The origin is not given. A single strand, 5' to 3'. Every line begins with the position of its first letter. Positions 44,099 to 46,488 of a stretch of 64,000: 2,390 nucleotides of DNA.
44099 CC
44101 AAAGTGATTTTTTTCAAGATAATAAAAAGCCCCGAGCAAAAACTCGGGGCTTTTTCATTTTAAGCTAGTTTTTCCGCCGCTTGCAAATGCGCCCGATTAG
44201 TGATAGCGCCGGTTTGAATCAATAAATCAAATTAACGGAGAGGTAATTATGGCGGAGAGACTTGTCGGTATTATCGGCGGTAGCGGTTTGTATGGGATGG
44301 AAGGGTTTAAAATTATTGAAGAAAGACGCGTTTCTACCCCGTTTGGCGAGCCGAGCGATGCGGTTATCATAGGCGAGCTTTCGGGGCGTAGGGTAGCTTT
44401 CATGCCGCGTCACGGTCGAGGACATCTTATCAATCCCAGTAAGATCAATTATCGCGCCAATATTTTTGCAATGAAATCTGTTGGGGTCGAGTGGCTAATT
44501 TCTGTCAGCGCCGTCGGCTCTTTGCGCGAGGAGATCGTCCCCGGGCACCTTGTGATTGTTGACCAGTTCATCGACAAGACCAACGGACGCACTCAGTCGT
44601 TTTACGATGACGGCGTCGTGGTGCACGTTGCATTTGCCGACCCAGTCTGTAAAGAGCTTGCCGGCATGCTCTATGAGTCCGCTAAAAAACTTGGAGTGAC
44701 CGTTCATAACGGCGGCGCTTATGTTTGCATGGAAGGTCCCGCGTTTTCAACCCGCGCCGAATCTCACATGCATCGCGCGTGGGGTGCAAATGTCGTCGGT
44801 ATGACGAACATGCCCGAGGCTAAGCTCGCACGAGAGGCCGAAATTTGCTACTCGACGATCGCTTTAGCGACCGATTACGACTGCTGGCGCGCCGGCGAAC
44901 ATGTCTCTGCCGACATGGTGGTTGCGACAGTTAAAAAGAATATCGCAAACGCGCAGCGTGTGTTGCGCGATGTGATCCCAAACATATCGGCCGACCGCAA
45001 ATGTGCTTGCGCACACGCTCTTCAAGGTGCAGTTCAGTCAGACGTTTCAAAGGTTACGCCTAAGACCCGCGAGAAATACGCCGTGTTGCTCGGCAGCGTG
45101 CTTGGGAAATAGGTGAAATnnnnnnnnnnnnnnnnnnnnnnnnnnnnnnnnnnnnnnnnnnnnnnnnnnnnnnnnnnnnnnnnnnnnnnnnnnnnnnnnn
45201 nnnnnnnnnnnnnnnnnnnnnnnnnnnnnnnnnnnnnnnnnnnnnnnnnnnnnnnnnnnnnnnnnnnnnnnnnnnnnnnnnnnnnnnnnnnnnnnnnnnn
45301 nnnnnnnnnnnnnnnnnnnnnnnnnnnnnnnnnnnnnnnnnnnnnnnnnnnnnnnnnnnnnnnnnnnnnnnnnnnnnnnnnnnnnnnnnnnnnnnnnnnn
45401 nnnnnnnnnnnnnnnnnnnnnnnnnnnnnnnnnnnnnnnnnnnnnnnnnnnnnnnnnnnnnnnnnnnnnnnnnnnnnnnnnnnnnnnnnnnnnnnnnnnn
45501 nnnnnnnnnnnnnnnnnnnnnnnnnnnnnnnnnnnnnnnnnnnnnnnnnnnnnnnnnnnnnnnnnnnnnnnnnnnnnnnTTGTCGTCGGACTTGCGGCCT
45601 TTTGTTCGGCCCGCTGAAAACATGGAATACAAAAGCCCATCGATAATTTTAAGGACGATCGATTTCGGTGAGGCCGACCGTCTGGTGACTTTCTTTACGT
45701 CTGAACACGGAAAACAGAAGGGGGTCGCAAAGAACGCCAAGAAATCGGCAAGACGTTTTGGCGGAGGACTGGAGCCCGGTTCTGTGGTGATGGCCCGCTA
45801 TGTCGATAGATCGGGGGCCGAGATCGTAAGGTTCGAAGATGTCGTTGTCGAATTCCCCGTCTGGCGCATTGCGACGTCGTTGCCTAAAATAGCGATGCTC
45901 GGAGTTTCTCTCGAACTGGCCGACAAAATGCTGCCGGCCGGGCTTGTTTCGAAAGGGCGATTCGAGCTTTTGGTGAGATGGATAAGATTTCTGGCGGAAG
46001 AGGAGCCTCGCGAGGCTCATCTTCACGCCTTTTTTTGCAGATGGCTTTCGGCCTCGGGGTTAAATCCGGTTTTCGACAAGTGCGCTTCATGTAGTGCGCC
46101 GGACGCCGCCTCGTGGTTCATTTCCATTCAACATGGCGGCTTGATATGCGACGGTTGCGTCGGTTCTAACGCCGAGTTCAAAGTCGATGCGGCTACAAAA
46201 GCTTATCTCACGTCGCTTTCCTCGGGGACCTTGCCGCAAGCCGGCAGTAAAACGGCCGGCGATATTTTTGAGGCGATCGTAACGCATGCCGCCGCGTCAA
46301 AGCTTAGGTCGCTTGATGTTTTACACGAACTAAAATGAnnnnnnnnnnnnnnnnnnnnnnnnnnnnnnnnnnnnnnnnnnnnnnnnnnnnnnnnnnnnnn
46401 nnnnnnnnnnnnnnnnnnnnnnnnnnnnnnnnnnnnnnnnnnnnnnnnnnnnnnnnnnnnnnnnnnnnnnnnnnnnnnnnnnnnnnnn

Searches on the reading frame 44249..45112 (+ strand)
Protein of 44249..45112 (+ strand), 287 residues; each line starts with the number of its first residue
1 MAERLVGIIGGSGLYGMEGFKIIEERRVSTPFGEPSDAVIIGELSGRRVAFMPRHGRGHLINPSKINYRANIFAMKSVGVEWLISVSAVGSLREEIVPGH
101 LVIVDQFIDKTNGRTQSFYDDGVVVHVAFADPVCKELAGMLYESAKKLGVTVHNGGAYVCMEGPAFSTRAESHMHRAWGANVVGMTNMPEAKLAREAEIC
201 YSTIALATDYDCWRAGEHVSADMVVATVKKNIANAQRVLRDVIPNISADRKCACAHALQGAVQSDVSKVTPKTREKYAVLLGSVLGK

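Call 69: search_protein_families(library=pfam, proteins=[window:44249-45112:+], max_evalue=0.00001)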
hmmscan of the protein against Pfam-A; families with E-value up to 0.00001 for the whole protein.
window:44249-45112:+ (287 aa): 1 family
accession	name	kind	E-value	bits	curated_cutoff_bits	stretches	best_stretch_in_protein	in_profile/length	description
PF01048.26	PNP_UDP_1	-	2e-47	162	25.1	1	6-243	2-232/233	Phosphorylase superfamily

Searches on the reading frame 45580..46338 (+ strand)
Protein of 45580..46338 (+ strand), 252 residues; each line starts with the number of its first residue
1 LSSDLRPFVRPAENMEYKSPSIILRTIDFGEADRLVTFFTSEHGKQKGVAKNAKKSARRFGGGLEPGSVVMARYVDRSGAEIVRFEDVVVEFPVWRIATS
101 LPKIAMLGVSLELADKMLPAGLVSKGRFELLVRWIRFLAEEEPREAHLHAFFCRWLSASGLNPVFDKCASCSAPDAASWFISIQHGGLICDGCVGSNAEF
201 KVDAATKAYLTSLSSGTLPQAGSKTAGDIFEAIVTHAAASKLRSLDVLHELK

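Call 69: search_protein_families(library=pfam, proteins=[window:45580-46338:+], max_evalue=0.00001)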
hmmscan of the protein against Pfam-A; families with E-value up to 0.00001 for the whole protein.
window:45580-46338:+ (252 aa): 2 families
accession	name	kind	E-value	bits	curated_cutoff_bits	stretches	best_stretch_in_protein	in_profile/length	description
PF11967.14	RecO_N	-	5.9e-19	68.3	27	1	15-87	1-73/80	Recombination protein O N terminal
PF02565.21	RecO_C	-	7e-13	49.1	22.1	1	102-223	5-126/157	Recombination protein O C terminal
